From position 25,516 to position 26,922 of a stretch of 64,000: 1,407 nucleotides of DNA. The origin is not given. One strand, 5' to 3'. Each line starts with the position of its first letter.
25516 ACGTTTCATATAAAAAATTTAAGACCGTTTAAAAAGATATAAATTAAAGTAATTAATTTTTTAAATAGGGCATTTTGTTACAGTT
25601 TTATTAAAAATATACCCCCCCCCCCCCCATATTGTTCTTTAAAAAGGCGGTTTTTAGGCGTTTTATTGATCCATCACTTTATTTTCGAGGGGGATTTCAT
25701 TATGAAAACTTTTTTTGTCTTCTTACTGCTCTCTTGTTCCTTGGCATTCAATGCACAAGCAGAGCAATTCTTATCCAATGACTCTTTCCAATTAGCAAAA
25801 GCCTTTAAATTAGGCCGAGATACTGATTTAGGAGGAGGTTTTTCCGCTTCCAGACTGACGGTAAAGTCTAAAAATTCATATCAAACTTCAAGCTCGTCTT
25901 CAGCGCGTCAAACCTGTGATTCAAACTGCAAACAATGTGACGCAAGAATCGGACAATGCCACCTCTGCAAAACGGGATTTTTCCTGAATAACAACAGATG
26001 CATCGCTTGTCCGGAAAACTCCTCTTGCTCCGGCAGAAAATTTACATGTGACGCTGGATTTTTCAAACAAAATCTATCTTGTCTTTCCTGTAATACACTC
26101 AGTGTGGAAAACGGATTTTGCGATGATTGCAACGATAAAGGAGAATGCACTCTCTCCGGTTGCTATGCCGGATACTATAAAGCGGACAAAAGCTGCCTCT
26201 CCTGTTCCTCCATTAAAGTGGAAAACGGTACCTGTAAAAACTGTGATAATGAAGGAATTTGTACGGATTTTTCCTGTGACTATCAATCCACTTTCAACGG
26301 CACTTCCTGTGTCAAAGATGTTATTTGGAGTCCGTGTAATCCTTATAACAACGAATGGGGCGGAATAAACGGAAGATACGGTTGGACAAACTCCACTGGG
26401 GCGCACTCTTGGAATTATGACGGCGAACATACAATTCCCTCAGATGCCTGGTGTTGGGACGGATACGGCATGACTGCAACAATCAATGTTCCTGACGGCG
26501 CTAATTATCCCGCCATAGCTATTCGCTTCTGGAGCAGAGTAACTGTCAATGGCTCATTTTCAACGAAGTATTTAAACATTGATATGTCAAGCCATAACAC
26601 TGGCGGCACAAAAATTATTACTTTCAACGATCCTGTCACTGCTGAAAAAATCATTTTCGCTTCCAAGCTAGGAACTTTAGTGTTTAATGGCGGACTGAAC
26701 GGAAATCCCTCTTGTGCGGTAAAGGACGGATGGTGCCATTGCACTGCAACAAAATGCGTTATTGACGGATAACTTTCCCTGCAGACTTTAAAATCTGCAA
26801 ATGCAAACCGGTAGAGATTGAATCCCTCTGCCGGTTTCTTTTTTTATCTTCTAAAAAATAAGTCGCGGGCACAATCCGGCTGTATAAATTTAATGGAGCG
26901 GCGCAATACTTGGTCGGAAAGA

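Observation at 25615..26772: Poly-C(14) tract upstream of a secreted furin/ephrin-receptor-like cysteine-rich repeat protein: likely phase-variable surface or secreted antigen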

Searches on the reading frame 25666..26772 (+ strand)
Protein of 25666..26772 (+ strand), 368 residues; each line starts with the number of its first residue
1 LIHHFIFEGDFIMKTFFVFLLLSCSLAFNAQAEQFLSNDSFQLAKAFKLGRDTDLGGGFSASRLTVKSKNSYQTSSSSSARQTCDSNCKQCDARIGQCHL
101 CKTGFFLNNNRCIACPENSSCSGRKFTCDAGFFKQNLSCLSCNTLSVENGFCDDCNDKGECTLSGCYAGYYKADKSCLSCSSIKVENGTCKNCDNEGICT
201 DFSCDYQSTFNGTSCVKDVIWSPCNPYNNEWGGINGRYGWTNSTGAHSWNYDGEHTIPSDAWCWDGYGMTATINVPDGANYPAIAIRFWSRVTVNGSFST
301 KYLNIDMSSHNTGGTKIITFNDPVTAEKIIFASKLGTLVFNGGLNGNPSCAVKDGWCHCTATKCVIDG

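Call 4: search_protein_families(library=pfam, proteins=[window:25702-26772:+], max_evalue=1)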
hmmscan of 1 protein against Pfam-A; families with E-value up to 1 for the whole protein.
window:25702-26772:+ (356 aa): 0 families
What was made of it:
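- On Pfam VSP / Ephrin_rec_like / Furin-like cysteine-rich repeats: No Pfam hit at E up to 1 for the window protein (call 4).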

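Call 5: find_encoding_contigs(protein=window:25702-26772:+, flank=3000, max_places=10)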
Protein window:25702-26772:+ (356 aa): no gene with exactly this product is on record in the collection.

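Call 7: find_homologous_proteins(query=window:25702-26772:+, max_evalue=0.001)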
Query window:25702-26772:+ (356 aa): 2 proteins with E <= 0.001 among 616 candidates.
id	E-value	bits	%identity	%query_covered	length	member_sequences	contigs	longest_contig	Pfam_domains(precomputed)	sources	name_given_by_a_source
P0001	9.4e-247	836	100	100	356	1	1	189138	-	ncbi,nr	ncbi:MAG: hypothetical protein IJ752_06905 [Alphaproteobacteria bacterium]|nr:hypothetical protein [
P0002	6.9e-37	146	35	33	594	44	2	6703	-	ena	-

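Call 10: find_encoding_contigs(protein=P0001, flank=10000, max_places=10)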
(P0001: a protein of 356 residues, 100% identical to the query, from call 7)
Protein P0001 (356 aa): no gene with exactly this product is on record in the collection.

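Call 11: find_encoding_contigs(protein=P0002, flank=5000, max_places=10)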
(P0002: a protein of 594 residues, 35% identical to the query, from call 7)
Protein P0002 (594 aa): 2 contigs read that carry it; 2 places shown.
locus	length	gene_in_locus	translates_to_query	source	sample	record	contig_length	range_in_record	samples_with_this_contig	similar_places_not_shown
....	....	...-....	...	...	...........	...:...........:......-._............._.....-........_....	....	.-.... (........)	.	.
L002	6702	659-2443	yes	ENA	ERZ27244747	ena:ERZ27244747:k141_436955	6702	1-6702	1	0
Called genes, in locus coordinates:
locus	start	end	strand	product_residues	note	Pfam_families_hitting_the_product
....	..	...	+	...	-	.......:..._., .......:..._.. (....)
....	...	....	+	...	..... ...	-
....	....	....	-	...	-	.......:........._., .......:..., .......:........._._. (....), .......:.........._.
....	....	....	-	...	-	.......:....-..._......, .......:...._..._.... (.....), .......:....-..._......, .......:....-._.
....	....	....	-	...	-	?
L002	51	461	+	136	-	PF01381:HTH_3, PF13443:HTH_26 (weak)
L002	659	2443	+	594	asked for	-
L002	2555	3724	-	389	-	PF00753:Lactamase_B, PF19583:ODP, PF12706:Lactamase_B_2 (weak), PF00258:Flavodoxin_1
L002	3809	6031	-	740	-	PF02534:T4SS-DNA_transf, PF10412:TrwB_AAD_bind (faint), PF02534:T4SS-DNA_transf, PF12696:TraG-D_C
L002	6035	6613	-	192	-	-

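Call 15: find_related_loci(query=window:25702-26772:+, collection=genome_contigs, flank=5000)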
Query window:25702-26772:+ (356 aa) in genome_contigs; peptide patterns used: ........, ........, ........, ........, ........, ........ (x = any residue, [..] = any of these).
12 stretches matched a pattern, but none encodes a relative of the query by tblastn (E <= 1e-3).

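Call 16: find_related_loci(query=window:25702-26772:+, collection=metagenome_contigs, flank=5000)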
Query window:25702-26772:+ (356 aa) in metagenome_contigs; peptide patterns used: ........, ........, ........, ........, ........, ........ (x = any residue, [..] = any of these).
35 stretches matched a pattern, but none encodes a relative of the query by tblastn (E <= 1e-3).
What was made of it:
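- Tried and rejected: Protein-based locus searches in genome_contigs and metagenome_contigs found no relatives (calls 15, 16).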

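Call 17: search_protein_representatives(protein=window:25702-26772:+)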
Query: 356 residues. Proteins with E-value up to 0.001 (for the whole library): 133; up to 1e-10: 44; up to 1e-30: 8. The best 133 are listed.
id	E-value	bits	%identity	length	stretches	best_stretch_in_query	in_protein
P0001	3.0e-247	836.3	100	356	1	1-356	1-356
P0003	5.1e-126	437.3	44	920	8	228-353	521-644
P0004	3.7e-64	233.7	40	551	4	2-192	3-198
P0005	1.6e-57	211.9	39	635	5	5-193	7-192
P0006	1.1e-39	153.1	40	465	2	1-194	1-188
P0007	1.7e-39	152.5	39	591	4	232-343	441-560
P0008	7.5e-35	137.3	41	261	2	228-353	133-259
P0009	7.0e-34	134.1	42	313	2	232-348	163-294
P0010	3.7e-29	118.5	43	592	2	192-341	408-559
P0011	6.0e-27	111.2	42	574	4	230-342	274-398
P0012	1.7e-22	96.6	38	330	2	88-355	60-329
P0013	2.1e-22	96.3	36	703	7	72-170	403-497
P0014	1.7e-21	93.3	40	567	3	230-342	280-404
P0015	1.8e-21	93.2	33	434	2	71-339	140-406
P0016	1.3e-20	90.4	37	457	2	88-354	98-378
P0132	5.8e-04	35.6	35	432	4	73-135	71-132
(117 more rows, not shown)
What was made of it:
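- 25702..26772 (+): CDS of 356 aa, an exported cysteine-rich repeat protein. It is identical to NCBI 'MAG: hypothetical protein IJ752_06905 [Alphaproteobacteria bacterium]'. 133 relatives found by full HMMER search (call 17).
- On The uncharacterised 'KLGR' cysteine-rich secreted family defined in this session: 133 relatives at E up to 1e-3 (call 17).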

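Call 22: find_homologous_proteins(query=A1, max_evalue=0.00001)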
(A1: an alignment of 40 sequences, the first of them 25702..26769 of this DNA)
Query A1 (40 sequences) (356 aa, profile of the alignment): 66 proteins with E <= 0.00001 among 6897 candidates.
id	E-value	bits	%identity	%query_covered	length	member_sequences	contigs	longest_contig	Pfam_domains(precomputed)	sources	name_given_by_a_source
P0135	1.7e-143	497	34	33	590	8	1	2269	-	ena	-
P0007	2.1e-143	497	34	35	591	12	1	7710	-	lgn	-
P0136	1.1e-142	494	34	35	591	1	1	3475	-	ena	-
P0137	1.2e-142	494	34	35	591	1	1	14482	-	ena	-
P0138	1.7e-141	490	34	35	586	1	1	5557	-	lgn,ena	-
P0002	2.2e-141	490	35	33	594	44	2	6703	-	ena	-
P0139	2.0e-140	487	34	33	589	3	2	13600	-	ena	-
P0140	8.3e-123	429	34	33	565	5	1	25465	-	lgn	-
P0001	6.1e-84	301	100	100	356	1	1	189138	-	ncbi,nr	ncbi:MAG: hypothetical protein IJ752_06905 [Alphaproteobacteria bacterium]|nr:hypothetical protein [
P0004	1.9e-80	289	37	57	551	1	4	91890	-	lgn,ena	-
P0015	7.0e-74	268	28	100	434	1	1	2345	-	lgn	-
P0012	6.7e-71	258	30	95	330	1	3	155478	-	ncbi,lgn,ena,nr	ncbi:MAG: hypothetical protein IJ752_07605 [Alphaproteobacteria bacterium]|nr:hypothetical protein [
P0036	1.3e-57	214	30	50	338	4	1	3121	PF03302.19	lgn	-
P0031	2.9e-55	206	29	62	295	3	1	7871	-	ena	-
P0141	4.9e-55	205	33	51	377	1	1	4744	-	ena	-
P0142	2.8e-45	173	33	38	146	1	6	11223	-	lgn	-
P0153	3.2e-29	120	37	28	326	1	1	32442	-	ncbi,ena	-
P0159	1.9e-21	95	29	47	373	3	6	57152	PF07699.20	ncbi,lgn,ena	-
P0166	5.8e-20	90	34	46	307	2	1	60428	-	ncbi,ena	-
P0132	1.9e-17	82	39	14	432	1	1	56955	PF09402.17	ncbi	-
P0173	6.1e-16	77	33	15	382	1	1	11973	-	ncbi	-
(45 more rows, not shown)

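Call 23: find_encoding_contigs(protein=P0012, flank=10000, max_places=10)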
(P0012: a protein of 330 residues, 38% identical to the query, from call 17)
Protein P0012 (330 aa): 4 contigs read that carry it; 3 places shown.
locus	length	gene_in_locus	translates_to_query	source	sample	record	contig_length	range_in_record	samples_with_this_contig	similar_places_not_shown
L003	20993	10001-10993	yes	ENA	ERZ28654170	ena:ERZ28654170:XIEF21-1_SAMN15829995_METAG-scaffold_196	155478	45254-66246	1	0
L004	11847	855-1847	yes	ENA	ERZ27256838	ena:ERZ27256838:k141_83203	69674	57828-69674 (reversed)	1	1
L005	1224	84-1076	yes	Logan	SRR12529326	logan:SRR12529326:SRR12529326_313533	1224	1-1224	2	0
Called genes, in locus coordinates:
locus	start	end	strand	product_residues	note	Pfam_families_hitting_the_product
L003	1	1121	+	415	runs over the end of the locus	PF00171:Aldedh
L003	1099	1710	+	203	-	PF01467:CTP_transf_like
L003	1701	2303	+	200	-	PF02410:RsfS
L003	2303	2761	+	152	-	PF02590:SPOUT_MTase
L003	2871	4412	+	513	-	PF01676:Metalloenzyme, PF06415:iPGM_N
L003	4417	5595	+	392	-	PF01551:Peptidase_M23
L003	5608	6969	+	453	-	PF22694:CtpB_N-like, PF00595:PDZ, PF13180:PDZ_2, PF17820:PDZ_6, PF03572:Peptidase_S41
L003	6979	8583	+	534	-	PF04748:Polysacc_deac_2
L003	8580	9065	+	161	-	PF00293:NUDIX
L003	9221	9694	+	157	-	PF06347:SH3_4, PF08239:SH3_3 (faint)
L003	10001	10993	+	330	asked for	-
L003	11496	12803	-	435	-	PF07219:HemY_N (weak), PF14559:TPR_19 (faint)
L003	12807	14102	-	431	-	-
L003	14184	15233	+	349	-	PF00814:TsaD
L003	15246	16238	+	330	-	PF01210:NAD_Gly3P_dh_N, PF02558:ApbA (weak), PF07479:NAD_Gly3P_dh_C, PF20618:GPD_NAD_C_bact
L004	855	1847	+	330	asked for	-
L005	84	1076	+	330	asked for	-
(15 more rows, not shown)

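Call 24: find_encoding_contigs(protein=P0004, flank=10000, max_places=10)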
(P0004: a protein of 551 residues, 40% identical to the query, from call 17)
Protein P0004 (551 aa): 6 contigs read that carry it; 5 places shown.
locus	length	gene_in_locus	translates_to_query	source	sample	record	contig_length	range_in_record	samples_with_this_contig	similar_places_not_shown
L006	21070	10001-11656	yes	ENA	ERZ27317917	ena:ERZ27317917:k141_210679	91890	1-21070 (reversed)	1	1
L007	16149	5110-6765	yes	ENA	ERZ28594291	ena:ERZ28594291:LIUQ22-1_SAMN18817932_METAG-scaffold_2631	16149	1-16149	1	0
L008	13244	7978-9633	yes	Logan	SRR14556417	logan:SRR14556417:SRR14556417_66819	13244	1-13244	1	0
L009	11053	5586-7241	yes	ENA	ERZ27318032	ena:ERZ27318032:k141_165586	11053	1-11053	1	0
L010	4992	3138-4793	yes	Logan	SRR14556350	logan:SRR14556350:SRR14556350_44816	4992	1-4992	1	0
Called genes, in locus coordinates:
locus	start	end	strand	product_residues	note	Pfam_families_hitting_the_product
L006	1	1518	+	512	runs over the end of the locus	PF00497:SBP_bac_3, PF10613:Lig_chan-Glu_bd (weak), PF00528:BPD_transp_1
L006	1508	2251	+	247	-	PF02463:SMC_N (faint), PF00005:ABC_tran, PF13304:AAA_21 (weak)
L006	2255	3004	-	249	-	PF00520:Ion_trans (weak), PF07885:Ion_trans_2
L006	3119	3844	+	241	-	PF01996:F420_ligase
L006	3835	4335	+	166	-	PF01872:RibD_C (weak)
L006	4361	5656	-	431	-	PF03952:Enolase_N, PF00113:Enolase_C, PF13378:MR_MLE_C (weak)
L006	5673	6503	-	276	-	PF00793:DAHP_synth_1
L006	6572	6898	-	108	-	PF03840:SecG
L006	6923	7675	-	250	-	PF00121:TIM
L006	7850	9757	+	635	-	PF13623:SurA_N_2, PF13624:SurA_N_3, PF13145:Rotamase_2, PF00639:Rotamase, PF13616:Rotamase_3, PF13145:Rotamase_2 (weak)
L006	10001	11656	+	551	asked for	-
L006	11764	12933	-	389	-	PF00753:Lactamase_B, PF19583:ODP, PF12706:Lactamase_B_2 (weak), PF00258:Flavodoxin_1, PF12724:Flavodoxin_5 (weak)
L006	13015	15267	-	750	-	PF02534:T4SS-DNA_transf, PF10412:TrwB_AAD_bind (faint), PF02534:T4SS-DNA_transf, PF12696:TraG-D_C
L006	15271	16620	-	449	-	-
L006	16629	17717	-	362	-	-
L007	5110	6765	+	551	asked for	-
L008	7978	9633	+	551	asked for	-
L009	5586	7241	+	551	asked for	-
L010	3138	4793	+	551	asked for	-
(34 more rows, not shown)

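Call 26: find_encoding_contigs(protein=window:25666-26772:+, flank=5000, max_places=10)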
Protein window:25666-26772:+ (368 aa): no gene with exactly this product is on record in the collection.

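Call 38: find_encoding_contigs(protein=P0159, flank=3000, max_places=10)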
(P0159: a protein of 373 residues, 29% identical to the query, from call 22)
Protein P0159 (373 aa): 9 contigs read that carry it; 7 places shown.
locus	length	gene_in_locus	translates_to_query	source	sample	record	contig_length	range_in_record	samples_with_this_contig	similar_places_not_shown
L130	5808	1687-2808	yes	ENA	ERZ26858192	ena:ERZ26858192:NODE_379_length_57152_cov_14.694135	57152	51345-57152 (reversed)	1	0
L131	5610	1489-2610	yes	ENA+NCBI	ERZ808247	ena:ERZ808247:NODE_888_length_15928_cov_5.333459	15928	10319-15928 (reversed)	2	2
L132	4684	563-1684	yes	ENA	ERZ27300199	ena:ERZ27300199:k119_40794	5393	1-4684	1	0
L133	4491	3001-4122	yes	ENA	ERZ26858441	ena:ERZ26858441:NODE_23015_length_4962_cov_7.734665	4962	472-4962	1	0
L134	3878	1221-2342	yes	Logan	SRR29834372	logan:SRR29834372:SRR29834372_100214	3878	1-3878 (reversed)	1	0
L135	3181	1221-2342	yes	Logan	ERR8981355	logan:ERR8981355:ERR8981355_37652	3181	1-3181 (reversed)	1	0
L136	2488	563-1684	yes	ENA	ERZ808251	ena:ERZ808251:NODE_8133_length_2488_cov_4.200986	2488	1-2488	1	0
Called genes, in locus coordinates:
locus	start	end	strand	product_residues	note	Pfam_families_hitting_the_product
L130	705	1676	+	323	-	-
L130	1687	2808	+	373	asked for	PF07699:Ephrin_rec_like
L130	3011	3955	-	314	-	PF01300:Sua5_yciO_yrdC, PF03481:Sua5_C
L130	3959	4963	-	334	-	PF01544:CorA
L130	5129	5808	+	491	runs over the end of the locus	PF02789:Peptidase_M17_N, PF00883:Peptidase_M17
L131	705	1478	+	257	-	PF15913:Furin-like_2 (weak)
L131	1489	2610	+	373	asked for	PF07699:Ephrin_rec_like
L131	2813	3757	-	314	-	PF01300:Sua5_yciO_yrdC, PF03481:Sua5_C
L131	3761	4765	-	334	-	PF01544:CorA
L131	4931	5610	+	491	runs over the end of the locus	PF02789:Peptidase_M17_N, PF00883:Peptidase_M17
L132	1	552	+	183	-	?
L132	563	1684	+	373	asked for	PF07699:Ephrin_rec_like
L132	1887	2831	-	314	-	PF01300:Sua5_yciO_yrdC, PF03481:Sua5_C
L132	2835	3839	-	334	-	PF01544:CorA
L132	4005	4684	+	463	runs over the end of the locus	?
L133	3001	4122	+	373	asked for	PF07699:Ephrin_rec_like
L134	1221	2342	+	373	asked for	PF07699:Ephrin_rec_like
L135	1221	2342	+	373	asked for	PF07699:Ephrin_rec_like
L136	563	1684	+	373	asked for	PF07699:Ephrin_rec_like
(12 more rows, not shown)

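Call 39: find_encoding_contigs(protein=P0142, flank=3000, max_places=10)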
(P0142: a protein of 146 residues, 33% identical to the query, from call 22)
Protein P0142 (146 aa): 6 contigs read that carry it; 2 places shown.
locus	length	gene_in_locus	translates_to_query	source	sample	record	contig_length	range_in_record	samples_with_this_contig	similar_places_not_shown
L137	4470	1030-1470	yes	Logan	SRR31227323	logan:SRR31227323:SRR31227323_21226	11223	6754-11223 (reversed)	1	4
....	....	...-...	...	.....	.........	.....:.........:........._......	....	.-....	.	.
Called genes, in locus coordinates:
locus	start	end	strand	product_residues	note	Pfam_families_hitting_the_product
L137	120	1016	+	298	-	-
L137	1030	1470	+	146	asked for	-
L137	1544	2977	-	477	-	PF00224:PK, PF02887:PK_C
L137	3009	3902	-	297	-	PF01263:Aldose_epim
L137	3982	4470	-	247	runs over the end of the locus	-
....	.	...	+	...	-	?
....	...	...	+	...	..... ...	-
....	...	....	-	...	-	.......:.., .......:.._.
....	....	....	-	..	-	?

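Call 45: search_protein_families(library=pfam, alignment_id=A2, max_evalue=0.01)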
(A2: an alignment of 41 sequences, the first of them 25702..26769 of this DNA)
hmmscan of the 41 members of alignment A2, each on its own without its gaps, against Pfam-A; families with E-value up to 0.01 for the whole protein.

A. member 1, window:25702-26769:+ (356 aa): 0 families

B. families by the number of members that match (of 41 scanned): 8 families
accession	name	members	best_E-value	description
PF03302.18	VSP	11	8e-10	Giardia variant-specific surface protein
PF23091.2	TNFR_ELAPOR1_6th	7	4.8e-10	ELAPOR1-like, TNF receptor-like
PF07699.19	Ephrin_rec_like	5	2.1e-11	Tyrosine-protein kinase ephrin type A/B receptor-like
PF09402.16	MSC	3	0.00012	Man1-Src1p-C-terminal domain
PF12662.13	cEGF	3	0.0012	Complement Clr-like EGF-like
PF15913.10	Furin-like_2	3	0.0025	Furin-like repeat, cysteine-rich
PF07562.20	NCD3G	2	0.00017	Nine Cysteines Domain of family 3 GPCR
PF12946.13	EGF_MSP1_1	1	0.0061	MSP1 EGF domain 1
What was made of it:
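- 25915..26337 (+): Cysteine-rich repeat array (aa 72-212, 23 Cys, seven CxxC), of furin-like / TNFR-like / VSP-like type. Relatives hit Pfam VSP, Ephrin_rec_like and Furin-like_2 (call 45).
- On Pfam VSP / Ephrin_rec_like / Furin-like cysteine-rich repeats: Of 41 relatives, 11 hit VSP, 5 Ephrin_rec_like and 3 Furin-like_2 (call 45).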

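Call 51: predict_structure(alignment_id=A2)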
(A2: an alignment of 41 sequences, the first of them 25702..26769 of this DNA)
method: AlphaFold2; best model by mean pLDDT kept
length: 356 residues; sequences in the alignment: 41
mean_pLDDT: 78.3   pTM: 0.50
mean pLDDT of the five models: 78.3, 78.1, 78.0, 77.3, 76.4
residues with pLDDT >= 90: 156; 70-90: 98; 50-70: 32; < 50: 70
segments of 3 or more residues with pLDDT < 50: 16-35, 37-66, 214-231
pLDDT, mean of each block of 10 residues (from residue 1): 57 50 45 45 40 40 53 95 95 96 97 93 93 86 84 91 91 89 90 80 71 47 39 72 91 89 95 90 96 78 90 94 92 93 90 86
secondary structure, 60 per line:
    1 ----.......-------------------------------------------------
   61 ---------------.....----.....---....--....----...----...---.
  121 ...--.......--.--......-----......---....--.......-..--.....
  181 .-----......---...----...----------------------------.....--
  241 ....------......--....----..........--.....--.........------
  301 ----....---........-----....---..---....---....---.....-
elements in order: H5-11 E76-80 E85-89 E93-96 E99-102 E107-109 E114-116 E120-123 E126-129 E138-143 E149-154 E158-161 E164-167 E176-181 E187-192 E196-198 E203-205 E234-238 E241-244 E251-256 E259-262 E267-276 E279-283 E286-294 E305-308 E312-319 E325-328 E337-340 E344-347 E351-355
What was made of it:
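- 25915..26337 (+): AF2 pLDDT is about 90 with a beta-hairpin ladder (call 51).
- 26395..26769 (+): C-terminal all-beta domain (aa 232-356). It is repeated 3-4 times in some relatives, looks like a beta-solenoid, and has no Pfam model. pLDDT is about 90 with 13 strands (call 51).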
